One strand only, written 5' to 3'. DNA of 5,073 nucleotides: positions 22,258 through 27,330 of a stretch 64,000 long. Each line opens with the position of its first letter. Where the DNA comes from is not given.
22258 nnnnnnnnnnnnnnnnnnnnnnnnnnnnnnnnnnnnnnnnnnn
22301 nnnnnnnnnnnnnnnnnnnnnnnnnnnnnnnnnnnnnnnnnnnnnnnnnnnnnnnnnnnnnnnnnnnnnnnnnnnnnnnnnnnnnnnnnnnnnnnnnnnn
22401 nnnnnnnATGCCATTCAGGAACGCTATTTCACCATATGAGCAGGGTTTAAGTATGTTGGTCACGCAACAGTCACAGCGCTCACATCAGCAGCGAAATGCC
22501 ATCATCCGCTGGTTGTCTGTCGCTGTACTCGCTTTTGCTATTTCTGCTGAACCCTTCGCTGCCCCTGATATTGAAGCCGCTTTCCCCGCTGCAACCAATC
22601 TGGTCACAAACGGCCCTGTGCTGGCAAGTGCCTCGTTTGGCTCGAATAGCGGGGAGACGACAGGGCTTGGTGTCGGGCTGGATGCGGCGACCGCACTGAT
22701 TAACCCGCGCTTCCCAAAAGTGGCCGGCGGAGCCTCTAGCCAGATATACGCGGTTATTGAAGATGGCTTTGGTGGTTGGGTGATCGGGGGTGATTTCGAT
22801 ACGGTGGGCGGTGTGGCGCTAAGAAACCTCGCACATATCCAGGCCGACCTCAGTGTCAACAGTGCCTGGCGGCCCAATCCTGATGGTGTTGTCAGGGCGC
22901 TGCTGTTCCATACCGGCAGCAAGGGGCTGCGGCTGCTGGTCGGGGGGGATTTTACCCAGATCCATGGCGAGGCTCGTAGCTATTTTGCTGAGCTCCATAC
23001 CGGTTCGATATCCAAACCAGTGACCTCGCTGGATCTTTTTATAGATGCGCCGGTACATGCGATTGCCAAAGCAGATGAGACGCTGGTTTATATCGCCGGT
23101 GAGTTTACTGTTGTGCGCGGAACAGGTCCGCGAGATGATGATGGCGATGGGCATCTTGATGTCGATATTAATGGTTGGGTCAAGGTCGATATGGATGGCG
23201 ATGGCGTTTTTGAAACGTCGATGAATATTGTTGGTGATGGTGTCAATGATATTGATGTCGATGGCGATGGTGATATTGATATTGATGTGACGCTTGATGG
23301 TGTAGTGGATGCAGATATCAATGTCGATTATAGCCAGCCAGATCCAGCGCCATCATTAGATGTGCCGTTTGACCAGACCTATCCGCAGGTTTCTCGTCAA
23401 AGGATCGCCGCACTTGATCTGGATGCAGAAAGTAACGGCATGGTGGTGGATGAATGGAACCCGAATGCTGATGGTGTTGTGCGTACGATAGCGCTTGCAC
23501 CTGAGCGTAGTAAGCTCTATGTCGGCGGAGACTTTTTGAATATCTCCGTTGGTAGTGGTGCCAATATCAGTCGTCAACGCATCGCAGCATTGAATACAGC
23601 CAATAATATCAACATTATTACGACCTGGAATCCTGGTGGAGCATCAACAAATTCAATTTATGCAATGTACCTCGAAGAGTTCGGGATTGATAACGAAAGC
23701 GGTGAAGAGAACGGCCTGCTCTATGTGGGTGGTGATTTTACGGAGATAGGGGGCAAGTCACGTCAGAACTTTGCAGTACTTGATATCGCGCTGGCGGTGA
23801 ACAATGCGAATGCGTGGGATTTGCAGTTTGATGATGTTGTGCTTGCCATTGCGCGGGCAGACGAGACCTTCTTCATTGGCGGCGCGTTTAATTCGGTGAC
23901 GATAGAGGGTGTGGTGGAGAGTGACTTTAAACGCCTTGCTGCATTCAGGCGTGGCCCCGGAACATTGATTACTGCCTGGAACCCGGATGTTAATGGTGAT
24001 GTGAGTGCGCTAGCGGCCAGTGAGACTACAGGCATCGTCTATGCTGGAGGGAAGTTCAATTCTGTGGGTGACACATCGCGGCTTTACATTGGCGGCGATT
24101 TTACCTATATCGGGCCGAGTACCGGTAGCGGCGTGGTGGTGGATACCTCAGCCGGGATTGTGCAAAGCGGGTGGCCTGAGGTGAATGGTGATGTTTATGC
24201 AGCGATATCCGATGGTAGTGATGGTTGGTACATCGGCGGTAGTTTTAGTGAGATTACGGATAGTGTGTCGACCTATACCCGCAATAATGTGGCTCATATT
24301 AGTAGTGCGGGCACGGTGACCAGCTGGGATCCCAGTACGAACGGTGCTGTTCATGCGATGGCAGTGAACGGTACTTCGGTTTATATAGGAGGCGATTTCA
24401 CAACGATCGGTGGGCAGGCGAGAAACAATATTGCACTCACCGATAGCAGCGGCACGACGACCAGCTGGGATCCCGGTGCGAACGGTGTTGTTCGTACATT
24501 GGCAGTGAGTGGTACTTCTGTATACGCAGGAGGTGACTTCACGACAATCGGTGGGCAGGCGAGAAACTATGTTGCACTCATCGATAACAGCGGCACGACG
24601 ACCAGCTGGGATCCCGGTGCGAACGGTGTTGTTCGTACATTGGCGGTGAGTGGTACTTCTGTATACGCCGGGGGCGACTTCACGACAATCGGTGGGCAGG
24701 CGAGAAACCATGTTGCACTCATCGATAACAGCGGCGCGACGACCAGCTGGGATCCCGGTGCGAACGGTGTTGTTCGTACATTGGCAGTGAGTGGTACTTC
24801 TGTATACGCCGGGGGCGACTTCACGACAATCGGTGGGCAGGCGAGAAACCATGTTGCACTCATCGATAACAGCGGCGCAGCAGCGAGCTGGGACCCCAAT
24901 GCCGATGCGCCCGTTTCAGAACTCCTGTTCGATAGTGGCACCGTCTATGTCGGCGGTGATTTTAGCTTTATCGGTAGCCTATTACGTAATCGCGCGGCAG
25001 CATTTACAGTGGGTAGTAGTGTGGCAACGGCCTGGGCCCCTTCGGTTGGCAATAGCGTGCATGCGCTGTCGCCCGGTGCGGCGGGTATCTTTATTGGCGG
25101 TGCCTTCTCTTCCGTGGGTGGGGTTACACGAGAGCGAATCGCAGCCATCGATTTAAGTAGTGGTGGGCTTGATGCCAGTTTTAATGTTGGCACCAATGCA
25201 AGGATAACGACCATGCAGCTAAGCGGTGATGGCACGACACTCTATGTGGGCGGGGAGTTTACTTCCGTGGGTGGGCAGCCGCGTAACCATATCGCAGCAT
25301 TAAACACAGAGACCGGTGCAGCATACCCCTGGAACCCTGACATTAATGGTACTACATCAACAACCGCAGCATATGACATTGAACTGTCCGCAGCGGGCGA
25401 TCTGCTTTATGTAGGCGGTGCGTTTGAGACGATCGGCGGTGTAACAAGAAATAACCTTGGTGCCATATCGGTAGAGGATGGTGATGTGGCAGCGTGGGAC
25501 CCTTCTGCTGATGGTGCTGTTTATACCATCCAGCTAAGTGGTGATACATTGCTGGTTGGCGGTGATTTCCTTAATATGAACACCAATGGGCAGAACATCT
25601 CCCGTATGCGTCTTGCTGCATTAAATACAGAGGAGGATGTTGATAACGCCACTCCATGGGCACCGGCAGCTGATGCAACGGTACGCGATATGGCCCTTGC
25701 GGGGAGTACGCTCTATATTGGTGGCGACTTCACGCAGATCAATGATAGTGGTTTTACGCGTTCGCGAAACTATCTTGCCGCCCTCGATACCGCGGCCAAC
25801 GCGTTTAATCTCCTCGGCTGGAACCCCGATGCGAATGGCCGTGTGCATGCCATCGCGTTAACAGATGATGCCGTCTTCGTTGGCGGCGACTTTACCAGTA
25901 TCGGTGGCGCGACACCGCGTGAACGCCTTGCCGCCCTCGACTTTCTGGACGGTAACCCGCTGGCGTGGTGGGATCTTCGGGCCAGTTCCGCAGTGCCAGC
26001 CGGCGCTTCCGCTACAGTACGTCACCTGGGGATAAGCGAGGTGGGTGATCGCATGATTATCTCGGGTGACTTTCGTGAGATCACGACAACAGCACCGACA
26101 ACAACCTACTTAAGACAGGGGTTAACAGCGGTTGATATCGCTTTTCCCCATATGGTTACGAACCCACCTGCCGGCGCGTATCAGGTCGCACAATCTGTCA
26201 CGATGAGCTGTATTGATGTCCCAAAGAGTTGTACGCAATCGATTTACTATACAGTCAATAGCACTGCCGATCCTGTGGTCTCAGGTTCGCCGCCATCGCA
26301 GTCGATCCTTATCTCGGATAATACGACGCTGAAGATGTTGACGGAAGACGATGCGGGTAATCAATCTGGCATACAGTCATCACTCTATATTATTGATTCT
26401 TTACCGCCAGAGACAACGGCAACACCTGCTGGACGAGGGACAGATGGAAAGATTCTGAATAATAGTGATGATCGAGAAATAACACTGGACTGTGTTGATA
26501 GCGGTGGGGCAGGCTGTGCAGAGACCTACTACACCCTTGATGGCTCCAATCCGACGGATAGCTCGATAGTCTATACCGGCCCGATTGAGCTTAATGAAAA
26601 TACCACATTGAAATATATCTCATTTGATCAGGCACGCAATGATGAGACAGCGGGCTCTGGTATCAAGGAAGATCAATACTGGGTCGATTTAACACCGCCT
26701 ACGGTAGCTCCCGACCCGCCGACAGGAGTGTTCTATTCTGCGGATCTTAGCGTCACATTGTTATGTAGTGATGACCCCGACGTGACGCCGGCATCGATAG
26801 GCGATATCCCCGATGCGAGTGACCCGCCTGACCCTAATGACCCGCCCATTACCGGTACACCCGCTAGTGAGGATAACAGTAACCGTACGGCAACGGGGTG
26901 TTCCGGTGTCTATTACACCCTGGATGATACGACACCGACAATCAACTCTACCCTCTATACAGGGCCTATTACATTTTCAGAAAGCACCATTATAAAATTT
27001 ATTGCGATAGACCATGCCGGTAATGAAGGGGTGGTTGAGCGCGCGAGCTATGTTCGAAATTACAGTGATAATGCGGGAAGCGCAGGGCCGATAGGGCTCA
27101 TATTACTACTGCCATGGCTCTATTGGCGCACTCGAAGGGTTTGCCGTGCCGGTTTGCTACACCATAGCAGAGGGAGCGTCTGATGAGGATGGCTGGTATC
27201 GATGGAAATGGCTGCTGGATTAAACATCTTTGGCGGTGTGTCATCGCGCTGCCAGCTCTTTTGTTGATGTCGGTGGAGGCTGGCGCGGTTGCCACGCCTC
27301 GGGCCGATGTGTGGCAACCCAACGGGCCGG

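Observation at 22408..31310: Pair of translationally coupled giant secreted proteins combining delta-60-type propeller repeats with chitobiase/Hex-C-like modules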

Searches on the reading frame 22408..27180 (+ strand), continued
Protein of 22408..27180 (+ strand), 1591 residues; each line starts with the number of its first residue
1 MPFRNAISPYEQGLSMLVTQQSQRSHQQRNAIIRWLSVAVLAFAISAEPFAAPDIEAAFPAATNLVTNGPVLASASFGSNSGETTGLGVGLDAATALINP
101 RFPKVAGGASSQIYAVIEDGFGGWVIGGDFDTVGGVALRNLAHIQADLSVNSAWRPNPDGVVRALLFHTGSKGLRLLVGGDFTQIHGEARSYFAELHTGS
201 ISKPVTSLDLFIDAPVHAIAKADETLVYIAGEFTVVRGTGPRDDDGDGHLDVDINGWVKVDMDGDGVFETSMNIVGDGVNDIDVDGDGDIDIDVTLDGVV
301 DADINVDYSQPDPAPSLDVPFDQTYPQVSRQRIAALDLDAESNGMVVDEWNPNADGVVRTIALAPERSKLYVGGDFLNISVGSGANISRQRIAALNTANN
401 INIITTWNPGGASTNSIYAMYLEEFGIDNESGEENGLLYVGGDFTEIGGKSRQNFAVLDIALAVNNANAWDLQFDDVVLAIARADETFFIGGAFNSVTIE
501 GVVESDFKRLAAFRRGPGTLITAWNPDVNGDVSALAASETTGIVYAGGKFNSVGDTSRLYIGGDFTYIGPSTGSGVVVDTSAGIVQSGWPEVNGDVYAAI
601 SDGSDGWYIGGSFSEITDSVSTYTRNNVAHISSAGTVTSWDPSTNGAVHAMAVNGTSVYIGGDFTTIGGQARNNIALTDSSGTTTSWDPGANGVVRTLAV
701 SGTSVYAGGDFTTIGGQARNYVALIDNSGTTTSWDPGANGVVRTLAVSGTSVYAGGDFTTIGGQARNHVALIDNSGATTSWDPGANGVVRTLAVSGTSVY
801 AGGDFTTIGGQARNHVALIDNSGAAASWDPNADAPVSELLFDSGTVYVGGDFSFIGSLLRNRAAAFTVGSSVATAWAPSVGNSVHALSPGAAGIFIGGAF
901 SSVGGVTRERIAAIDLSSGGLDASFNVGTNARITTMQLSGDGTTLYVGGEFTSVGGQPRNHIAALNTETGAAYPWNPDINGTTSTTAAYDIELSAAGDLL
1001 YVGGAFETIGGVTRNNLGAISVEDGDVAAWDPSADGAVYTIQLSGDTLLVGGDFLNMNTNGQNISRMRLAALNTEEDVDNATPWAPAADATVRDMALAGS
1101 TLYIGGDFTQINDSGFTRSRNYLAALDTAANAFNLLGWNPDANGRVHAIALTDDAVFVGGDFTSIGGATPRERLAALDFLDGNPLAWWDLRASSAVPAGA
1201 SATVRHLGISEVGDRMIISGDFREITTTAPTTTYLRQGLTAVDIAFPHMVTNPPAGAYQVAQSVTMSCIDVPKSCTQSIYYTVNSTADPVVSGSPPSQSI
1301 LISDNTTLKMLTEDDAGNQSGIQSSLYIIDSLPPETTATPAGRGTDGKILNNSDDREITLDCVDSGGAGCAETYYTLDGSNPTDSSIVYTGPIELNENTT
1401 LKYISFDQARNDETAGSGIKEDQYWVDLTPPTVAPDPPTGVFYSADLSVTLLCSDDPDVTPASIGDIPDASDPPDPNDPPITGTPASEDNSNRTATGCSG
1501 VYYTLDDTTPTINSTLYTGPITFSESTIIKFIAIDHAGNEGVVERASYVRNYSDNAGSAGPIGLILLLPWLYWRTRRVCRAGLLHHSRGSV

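Call 59: find_encoding_contigs(protein=P0043, flank=8000, max_places=1)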
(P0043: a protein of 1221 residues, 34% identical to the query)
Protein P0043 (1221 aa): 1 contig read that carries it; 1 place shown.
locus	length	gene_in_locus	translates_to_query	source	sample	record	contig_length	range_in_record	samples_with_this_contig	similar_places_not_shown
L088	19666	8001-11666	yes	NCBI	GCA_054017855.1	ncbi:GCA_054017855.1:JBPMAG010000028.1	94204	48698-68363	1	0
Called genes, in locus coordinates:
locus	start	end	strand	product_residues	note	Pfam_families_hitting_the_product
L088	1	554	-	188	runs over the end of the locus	PF07456:Hpre_diP_synt_I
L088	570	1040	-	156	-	PF07009:NusG_II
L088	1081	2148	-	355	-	PF02424:ApbE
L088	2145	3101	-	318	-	PF02951:GSH-S_N, PF02955:GSH-S_ATP, PF08443:RimK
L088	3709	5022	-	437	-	PF08886:GshA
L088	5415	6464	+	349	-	PF03781:FGE-sulfatase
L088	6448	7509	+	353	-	PF03781:FGE-sulfatase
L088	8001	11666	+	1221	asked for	PF17164:DUF5122 (faint), PF00400:WD40 (faint), PF12768:Rax2 (faint), PF25172:Beta-prop_WDR3_2nd (faint), PF13290:CHB_HEX_C_1, PF13287:Fn3_assoc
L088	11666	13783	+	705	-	PF12768:Rax2 (faint), PF17164:DUF5122 (faint), PF00400:WD40 (faint), PF13290:CHB_HEX_C_1, PF13287:Fn3_assoc, PF13290:CHB_HEX_C_1, PF13287:Fn3_assoc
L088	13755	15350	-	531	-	PF02142:MGS, PF01808:AICARFT_IMPCHas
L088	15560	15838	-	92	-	PF27465:Fis_N (weak), PF02954:HTH_8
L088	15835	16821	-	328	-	PF01207:Dus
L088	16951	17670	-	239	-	PF11906:DUF3426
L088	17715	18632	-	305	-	PF06325:PrmA, PF08241:Methyltransf_11 (faint), PF05175:MTS, PF13489:Methyltransf_23 (weak), PF13649:Methyltransf_25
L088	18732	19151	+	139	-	-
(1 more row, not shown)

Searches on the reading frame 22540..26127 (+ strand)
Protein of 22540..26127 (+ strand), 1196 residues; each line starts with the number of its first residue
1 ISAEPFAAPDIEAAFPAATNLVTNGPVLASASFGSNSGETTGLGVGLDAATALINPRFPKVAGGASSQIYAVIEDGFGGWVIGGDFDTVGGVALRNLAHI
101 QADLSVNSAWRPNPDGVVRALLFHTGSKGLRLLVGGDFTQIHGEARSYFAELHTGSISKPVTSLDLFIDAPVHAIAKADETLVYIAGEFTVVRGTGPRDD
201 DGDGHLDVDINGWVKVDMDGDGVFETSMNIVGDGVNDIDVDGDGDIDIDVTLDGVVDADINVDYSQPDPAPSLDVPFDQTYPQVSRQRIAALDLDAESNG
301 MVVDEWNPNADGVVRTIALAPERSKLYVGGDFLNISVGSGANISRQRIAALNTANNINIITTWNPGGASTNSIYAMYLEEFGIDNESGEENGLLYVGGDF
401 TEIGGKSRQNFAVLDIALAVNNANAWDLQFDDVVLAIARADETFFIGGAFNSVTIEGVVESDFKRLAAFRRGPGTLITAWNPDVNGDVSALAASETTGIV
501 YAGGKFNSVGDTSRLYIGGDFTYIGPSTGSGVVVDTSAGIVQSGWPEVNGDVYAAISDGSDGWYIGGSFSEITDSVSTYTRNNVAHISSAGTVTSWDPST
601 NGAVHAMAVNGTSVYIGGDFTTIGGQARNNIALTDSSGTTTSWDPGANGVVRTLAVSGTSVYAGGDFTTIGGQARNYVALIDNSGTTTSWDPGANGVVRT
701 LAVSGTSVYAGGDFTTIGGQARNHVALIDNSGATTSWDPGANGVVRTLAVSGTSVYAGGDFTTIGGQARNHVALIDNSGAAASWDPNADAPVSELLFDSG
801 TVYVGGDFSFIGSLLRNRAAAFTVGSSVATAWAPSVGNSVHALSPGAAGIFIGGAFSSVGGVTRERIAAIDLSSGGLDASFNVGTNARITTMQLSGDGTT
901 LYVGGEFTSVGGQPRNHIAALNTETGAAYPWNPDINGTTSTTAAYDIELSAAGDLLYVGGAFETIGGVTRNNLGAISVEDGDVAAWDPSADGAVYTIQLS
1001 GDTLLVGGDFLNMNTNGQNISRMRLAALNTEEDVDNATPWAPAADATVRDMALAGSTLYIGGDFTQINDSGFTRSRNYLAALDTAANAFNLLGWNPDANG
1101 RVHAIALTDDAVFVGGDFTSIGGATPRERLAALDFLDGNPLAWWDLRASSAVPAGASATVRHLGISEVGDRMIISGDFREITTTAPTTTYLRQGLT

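Call 48: predict_structure(alignment_id=A2)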
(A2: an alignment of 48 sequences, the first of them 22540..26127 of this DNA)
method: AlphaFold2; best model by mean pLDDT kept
length: 1196 residues; sequences in the alignment: 48
mean_pLDDT: 88.5   pTM: 0.77
mean pLDDT of the five models: 88.5, 88.3, 87.6, 86.6, 85.3
residues with pLDDT >= 90: 795; 70-90: 290; 50-70: 81; < 50: 30
segments of 3 or more residues with pLDDT < 50: 1-14, 274-282, 1153-1155
pLDDT, mean of each block of 10 residues (from residue 1): 35 52 91 79 92 88 95 91 96 95 90 96 87 96 93 84 88 94 94 67 56 79 81 60 61 69 64 46 71 82 86 96 93 87 91 82 92 96 71 95 95 92 91 97 96 93 93 87 94 92 93 90 90 92 90 95 95 89 95 94 97 96 96 95 96 96 97 96 93 97 95 97 96 95 97 95 96 96 95 96 96 92 92 93 93 93 90 82 91 91 96 94 93 92 95 94 95 95 92 96 95 87 93 77 96 95 94 94 87 94 93 94 81 93 83 63 79 86 67 79
secondary structure, 60 per line:
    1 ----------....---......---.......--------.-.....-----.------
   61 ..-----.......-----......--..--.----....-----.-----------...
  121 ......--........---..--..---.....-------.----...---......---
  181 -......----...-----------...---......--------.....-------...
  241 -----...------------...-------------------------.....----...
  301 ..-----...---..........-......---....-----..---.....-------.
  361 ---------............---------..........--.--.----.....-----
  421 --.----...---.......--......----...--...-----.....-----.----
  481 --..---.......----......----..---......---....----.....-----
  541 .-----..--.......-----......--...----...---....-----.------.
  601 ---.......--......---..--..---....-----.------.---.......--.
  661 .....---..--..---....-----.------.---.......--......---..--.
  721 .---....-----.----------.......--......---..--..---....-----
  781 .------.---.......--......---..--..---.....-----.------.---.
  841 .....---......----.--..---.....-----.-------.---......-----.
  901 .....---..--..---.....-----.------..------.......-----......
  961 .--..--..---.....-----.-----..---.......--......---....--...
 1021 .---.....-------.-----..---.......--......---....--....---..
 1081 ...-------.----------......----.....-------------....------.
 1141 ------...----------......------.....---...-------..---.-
elements in order (helices of 4 or more, strands of 3 or more residues): H11-14 E21-23 E27-33 E44-48 E68-74 E80-85 E97-100 E118-126 E129-136 E149-153 E166-168 E172-177 E182-187 E192-194 E206-208 E212-217 E226-230 E238-240 E246-248 E261-263 E289-293 H298-301 E308-310 E314-320 E325-330 E334-337 E348-352 E370-381 E391-400 E411-415 E428-430 E434-440 E443-448 E453-455 E458-460 E466-470 E488-494 E499-504 E514-519 E523-526 E531-535 E551-557 E563-568 E571-573 E578-580 E584-587 E604-610 E613-618 E631-634 E651-657 E660-665 E678-681 E698-704 E707-712 E725-728 E745-751 E754-759 E772-775 E792-798 E801-806 E819-823 E840-845 E849-854 E867-871 E889-894 E900-905 E918-922 E943-949 E955-961 E973-977 E994-1000 E1003-1008 E1012-1015 E1018-1021 E1025-1029 E1048-1054 E1057-1062 E1066-1069 E1072-1075 E1079-1083 E1102-1107 E1112-1116 E1130-1133 E1147-1149 E1160-1165 E1172-1176 E1180-1182
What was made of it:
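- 22603..24075 (+): A propeller 1 (about aa 66-556, blades 1-7). AF2 pLDDT mostly above 85 (call 48).
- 23131..23388 (+): Asp/Gly-rich insert with DxDxDG-type motifs (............) that splits blade 3. It looks like a Ca2+-binding loop. AF2 pLDDT 46-81 (call 48).
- On DUF5122 beta-propeller repeat (Pfam PF17164): AF2 model with pLDDT 88.5, all-beta (call 48).
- The AF2 model of A aa 45-1240 has mean pLDDT 88.5 and pTM 0.77 and is all-beta (call 48).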

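Call 50: fold_search(model_id=the predicted structure, library=pdb)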
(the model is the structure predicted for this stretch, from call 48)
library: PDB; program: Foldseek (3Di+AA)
matches with E <= 10: 1657; with E <= 0.001: 1011
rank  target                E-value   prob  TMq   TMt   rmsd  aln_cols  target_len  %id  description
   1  2ymu_A                1.6e-18  1.00  0.29  0.51   9.7       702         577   13  Structure of a highly repetitive propeller structure (released 2012-10-17)
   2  5o9z_w                1.2e-14  1.00  0.19  0.20  30.0      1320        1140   11  Cryo-EM structure of a pre-catalytic human spliceosome primed for activation (B complex) (released 2017-08-16)
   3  5ife_A                1.6e-14  1.00  0.20  0.20  29.3      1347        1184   11  Crystal structure of the human SF3b core complex (released 2016-10-26)
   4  9k1y_A                3.0e-14  1.00  0.17  0.18  30.8      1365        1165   11  Structure of the SF3B core, harboring the R625H mutation in SF3B1, in complex with intron-U2 snRNA (released 2025-09-03)
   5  7dvq_3                3.3e-14  1.00  0.16  0.16  31.8      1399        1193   11  Cryo-EM Structure of the Activated Human Minor Spliceosome (minor Bact Complex) (released 2021-03-31)
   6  4a2l_B                4.5e-14  1.00  0.19  0.30  15.4       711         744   13  Structure of the periplasmic domain of the heparin and heparan sulphate sensing hybrid two component system BT4663 in  (released 2012-05-02)
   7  9i3v_A                6.2e-14  1.00  0.15  0.05  32.6      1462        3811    9  Cryo-EM structure of the human LRP2 ectodomain (released 2026-02-04)
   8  9i3v_B                8.3e-14  1.00  0.13  0.06  36.9      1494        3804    9  Cryo-EM structure of the human LRP2 ectodomain (released 2026-02-04)
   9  7q4o_C                8.8e-14  1.00  0.18  0.18  30.9      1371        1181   11  Substrate-bound A-like U2 snRNP (released 2022-03-30)
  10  3e0c                  1.0e-13  1.00  0.17  0.20  30.1      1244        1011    9  Crystal Structure of DNA Damage-Binding protein 1(DDB1) (released 2008-09-16)
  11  8jx8_B                1.1e-13  1.00  0.14  0.12  35.6      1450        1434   10  rat megalin head (released 2024-06-19)
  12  6qx9_B3               1.3e-13  1.00  0.16  0.16  32.0      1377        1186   11  Structure of a human fully-assembled precatalytic spliceosome (pre-B complex). (released 2019-04-17)
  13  7q3l_C                1.4e-13  1.00  0.16  0.16  32.4      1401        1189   11  Human 17S U2 snRNP 5' domain (released 2022-03-30)
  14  7evo_3                1.5e-13  1.00  0.17  0.17  31.2      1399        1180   11  The cryo-EM structure of the human 17S U2 snRNP (released 2022-08-03)
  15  6y7n_A                1.7e-13  1.00  0.12  0.42  19.4       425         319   13  The crystal structure of the eight-bladed symmetrical designer protein Tako8 in the presence of tellurotungstic Anders (released 2020-12-16)
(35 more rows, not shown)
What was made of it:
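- On DUF5122 beta-propeller repeat (Pfam PF17164): Foldseek PDB matches to propellers at E down to 1.6e-18 (call 50).
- Closest known: Periplasmic sensor domain of Bacteroides thetaiotaomicron BT4663. Same: Same predicted fold class and the same stacking of 7-bladed propellers (Foldseek E=1.6e-18 to 1e-13, call 50).
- The best Foldseek PDB matches are tandem and triple 7-bladed propellers and the BT4663 periplasmic ligand sensor, at E=1.6e-18 to 1e-13 (call 50). A periplasmic tandem-propeller sensor, BT4663, is among the best fold matches (call 50).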

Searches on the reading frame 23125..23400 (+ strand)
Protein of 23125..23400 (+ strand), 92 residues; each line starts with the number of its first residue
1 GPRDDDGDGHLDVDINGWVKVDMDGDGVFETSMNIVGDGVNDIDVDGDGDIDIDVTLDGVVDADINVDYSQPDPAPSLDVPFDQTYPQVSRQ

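Call 65: search_protein_families(library=pfam, proteins=[window:23125-23400:+], max_evalue=1)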
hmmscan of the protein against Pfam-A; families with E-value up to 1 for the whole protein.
window:23125-23400:+ (92 aa): 0 families
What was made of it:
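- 23131..23388 (+): No Pfam hit (call 65).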
